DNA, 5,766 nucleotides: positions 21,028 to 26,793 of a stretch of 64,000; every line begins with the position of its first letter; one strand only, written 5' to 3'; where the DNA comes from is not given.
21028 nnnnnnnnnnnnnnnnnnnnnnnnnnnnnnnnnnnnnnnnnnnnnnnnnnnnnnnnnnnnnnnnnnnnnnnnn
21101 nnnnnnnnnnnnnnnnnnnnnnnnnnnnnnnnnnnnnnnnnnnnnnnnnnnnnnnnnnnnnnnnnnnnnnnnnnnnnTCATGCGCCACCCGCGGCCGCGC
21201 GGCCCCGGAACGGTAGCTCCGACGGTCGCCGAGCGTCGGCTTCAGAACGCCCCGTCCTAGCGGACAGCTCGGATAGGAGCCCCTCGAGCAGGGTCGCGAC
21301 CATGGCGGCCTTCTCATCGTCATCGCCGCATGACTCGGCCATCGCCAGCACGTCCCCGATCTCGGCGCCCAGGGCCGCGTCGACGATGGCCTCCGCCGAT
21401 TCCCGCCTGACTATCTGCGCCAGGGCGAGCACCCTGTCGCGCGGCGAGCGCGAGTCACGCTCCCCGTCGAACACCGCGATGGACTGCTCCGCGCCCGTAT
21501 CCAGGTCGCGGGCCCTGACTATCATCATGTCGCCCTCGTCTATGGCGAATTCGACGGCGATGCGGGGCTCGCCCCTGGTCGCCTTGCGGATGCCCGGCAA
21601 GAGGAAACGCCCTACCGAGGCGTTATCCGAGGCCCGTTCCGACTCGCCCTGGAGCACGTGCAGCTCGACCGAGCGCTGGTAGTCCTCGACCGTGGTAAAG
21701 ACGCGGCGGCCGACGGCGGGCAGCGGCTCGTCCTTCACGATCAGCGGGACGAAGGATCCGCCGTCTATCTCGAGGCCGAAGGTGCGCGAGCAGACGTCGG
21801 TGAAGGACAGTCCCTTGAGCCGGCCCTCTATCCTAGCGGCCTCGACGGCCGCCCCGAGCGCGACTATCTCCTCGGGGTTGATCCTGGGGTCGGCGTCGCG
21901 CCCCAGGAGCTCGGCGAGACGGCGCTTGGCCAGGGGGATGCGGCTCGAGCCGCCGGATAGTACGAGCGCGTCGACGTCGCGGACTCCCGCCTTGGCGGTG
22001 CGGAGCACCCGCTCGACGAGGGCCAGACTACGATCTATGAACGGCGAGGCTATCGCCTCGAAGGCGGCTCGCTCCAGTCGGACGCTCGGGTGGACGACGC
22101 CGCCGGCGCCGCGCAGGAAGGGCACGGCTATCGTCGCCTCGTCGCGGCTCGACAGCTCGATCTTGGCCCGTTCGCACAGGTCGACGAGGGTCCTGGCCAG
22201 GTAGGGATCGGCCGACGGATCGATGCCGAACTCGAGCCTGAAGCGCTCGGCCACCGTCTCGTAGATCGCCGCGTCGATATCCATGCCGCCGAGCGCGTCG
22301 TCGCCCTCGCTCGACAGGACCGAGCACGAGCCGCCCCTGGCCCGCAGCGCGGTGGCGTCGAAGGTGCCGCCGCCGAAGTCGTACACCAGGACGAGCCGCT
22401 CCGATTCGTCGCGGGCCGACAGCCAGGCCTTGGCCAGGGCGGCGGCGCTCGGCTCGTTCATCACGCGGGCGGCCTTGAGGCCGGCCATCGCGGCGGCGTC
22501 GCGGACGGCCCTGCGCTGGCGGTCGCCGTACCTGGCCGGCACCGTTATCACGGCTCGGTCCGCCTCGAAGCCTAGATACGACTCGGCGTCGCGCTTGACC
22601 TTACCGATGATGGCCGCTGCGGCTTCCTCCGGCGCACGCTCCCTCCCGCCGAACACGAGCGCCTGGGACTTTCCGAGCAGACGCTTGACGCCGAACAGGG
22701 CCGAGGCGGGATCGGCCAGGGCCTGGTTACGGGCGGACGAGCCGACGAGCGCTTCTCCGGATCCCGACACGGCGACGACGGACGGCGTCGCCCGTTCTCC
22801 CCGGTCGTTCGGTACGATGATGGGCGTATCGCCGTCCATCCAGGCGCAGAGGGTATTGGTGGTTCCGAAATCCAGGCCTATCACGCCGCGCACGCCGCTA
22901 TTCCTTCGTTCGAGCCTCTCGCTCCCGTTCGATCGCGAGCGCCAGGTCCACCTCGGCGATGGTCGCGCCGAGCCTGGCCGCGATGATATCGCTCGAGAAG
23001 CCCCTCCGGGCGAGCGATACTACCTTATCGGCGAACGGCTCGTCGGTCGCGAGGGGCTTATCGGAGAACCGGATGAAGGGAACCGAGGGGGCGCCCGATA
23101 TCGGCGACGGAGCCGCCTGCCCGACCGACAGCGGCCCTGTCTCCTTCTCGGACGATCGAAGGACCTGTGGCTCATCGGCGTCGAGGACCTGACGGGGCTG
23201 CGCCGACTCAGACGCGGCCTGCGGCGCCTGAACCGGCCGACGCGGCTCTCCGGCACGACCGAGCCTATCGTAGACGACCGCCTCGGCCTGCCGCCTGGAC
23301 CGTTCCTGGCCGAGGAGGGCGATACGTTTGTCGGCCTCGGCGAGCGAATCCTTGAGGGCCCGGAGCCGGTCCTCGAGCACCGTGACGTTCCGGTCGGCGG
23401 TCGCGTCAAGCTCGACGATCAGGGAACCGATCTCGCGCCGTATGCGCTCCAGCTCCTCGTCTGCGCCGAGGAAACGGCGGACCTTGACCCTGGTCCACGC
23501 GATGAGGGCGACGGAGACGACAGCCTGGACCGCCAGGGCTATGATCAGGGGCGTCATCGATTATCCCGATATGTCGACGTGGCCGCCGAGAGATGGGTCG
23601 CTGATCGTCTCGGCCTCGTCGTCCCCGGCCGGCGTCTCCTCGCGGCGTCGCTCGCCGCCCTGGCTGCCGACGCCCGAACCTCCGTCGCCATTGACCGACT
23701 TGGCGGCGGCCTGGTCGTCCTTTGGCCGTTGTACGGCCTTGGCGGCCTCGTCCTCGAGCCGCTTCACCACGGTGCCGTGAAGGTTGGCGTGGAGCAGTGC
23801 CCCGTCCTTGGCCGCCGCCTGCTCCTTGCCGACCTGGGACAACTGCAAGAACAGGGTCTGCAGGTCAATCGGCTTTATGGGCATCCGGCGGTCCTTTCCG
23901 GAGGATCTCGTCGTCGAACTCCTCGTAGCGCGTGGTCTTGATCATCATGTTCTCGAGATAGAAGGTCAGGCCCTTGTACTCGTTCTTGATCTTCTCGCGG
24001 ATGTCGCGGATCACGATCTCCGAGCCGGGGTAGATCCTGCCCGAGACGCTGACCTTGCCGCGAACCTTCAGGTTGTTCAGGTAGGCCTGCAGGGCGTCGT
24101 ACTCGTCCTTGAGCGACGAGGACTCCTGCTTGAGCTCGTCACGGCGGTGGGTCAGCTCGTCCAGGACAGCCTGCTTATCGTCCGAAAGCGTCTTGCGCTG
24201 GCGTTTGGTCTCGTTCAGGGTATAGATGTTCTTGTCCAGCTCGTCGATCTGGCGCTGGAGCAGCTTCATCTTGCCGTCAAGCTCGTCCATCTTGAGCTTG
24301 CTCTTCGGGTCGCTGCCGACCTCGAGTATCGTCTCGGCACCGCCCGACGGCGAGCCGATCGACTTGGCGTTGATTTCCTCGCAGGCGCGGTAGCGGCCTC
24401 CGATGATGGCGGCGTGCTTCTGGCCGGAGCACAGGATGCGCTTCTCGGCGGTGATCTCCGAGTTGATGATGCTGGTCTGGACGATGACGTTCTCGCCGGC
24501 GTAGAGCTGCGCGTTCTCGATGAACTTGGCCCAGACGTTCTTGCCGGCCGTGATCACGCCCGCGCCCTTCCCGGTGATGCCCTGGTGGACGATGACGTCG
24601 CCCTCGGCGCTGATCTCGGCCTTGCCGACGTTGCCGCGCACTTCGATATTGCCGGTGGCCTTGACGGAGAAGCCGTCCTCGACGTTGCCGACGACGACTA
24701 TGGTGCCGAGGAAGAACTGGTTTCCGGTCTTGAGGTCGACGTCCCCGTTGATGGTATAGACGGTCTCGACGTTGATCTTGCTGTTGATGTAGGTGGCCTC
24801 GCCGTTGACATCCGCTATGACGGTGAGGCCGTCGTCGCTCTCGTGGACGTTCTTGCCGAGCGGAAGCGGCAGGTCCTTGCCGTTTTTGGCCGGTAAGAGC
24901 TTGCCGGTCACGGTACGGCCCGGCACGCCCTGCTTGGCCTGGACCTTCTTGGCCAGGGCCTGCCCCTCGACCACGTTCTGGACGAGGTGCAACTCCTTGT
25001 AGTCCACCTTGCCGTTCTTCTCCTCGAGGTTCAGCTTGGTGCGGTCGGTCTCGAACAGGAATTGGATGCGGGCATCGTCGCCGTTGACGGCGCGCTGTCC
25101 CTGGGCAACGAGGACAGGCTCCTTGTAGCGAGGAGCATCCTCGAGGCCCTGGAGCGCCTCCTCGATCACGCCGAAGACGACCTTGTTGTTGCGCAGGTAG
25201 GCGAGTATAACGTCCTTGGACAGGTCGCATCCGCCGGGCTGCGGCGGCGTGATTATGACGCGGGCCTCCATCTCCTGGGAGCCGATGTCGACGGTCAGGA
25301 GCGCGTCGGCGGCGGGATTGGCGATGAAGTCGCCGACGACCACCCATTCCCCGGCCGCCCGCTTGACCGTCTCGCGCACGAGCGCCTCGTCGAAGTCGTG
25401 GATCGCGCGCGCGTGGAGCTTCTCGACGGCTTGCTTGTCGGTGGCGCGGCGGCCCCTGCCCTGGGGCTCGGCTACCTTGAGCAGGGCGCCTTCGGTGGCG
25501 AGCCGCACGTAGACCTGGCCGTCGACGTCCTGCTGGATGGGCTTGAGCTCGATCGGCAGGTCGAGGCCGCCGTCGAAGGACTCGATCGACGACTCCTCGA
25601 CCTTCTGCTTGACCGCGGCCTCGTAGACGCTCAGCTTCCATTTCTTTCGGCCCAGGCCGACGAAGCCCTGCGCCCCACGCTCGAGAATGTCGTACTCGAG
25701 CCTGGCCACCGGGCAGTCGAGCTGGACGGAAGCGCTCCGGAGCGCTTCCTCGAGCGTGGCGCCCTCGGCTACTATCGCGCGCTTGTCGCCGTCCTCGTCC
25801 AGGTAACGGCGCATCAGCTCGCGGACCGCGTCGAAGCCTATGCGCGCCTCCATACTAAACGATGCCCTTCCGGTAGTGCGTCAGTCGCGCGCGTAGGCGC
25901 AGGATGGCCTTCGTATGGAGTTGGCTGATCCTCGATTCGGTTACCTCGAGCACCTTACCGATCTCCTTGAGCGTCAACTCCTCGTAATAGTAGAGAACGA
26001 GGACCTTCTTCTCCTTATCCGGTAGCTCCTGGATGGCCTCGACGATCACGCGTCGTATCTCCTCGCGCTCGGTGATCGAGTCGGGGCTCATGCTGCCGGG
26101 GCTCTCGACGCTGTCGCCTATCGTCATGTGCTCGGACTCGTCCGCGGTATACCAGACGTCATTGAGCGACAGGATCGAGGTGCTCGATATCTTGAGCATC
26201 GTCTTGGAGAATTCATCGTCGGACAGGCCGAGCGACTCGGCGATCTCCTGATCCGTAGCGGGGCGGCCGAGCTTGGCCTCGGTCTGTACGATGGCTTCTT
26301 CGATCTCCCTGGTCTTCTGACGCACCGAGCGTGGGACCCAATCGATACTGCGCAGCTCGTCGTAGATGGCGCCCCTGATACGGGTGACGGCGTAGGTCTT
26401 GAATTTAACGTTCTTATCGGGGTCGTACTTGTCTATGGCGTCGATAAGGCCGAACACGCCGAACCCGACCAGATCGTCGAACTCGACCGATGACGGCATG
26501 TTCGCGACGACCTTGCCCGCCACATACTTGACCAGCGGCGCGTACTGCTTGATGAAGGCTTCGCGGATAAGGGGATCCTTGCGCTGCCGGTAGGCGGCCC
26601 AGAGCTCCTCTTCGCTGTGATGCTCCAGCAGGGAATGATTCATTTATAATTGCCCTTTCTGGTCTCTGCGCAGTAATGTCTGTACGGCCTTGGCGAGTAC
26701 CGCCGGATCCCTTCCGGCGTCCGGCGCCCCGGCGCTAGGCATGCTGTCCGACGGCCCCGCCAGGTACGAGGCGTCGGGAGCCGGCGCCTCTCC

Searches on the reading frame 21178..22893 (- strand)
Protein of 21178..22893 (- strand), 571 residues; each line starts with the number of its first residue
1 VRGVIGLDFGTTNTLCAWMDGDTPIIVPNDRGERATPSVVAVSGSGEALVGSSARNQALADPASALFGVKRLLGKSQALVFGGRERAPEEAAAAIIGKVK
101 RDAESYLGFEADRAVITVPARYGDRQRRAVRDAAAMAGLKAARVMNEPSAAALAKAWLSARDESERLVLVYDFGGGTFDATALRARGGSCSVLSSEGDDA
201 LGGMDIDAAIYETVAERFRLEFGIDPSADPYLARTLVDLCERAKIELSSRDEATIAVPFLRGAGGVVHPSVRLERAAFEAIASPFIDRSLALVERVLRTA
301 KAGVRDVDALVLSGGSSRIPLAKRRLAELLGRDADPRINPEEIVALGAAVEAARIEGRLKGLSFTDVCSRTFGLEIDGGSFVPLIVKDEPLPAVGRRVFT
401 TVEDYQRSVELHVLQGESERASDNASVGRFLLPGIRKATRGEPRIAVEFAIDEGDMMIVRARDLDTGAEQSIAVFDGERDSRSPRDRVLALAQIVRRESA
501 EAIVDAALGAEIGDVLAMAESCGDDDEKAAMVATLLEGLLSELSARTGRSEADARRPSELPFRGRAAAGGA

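Call 17: search_protein_families(library=pfam, proteins=[window:21178-22893:-], max_evalue=0.001)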
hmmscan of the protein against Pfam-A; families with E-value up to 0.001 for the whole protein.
window:21178-22893:- (571 aa): 3 families
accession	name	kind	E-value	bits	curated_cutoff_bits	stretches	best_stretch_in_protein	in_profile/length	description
PF00012.26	HSP70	-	6.2e-124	414.8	20.6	1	4-493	1-515/599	Hsp70 protein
PF06723.19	MreB_Mbl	-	5.3e-10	39.1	27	1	5-226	4-200/327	MreB/Mbl protein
PF02782.22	FGGY_C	-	0.00058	20.1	27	0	273-353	123-195/198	FGGY family of carbohydrate kinases, C-terminal domain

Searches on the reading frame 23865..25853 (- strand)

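Call 84: search_protein_families(library=pfam, proteins=[window:23865-25853:-], max_evalue=0.0001)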
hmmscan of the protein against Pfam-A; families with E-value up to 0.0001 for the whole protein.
window:23865-25853:- (662 aa): 3 families
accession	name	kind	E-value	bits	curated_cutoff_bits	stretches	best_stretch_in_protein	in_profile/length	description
PF03961.19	FapA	-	4.8e-73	246.5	31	1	365-635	2-269/272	Flagellar Assembly Protein A beta solenoid domain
PF20250.3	FapA_N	-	4.2e-49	166.8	27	1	187-356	2-176/178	Flagellar Assembly Protein A N-terminal region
PF14804.11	Jag_N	-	1.3e-13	51.6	25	1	30-77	2-49/50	Jag N-terminus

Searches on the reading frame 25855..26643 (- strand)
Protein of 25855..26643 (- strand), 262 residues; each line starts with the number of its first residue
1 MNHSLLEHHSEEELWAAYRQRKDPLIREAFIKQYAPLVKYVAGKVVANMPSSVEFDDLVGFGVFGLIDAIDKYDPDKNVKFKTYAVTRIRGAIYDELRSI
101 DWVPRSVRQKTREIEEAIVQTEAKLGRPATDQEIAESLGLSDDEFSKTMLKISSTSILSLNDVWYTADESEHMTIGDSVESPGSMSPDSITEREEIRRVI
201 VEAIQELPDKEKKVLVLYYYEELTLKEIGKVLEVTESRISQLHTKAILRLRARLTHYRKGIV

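Call 84: search_protein_families(library=pfam, proteins=[window:25855-26643:-], max_evalue=0.0001)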
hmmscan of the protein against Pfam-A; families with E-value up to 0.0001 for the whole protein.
window:25855-26643:- (262 aa): 4 families
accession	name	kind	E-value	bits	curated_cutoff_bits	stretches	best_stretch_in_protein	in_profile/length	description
PF04545.22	Sigma70_r4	-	1.1e-20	73.4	24.1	1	203-252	1-50/50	Sigma-70, region 4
PF04542.20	Sigma70_r2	-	1e-17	64.1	24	1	31-102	2-70/71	Sigma-70 region 2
PF08281.18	Sigma70_r4_2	-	2.7e-11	43.4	25.7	1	198-249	2-53/54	Sigma-70, region 4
PF04539.22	Sigma70_r3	-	1.1e-08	35.5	25.3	1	110-187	2-74/78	Sigma-70 region 3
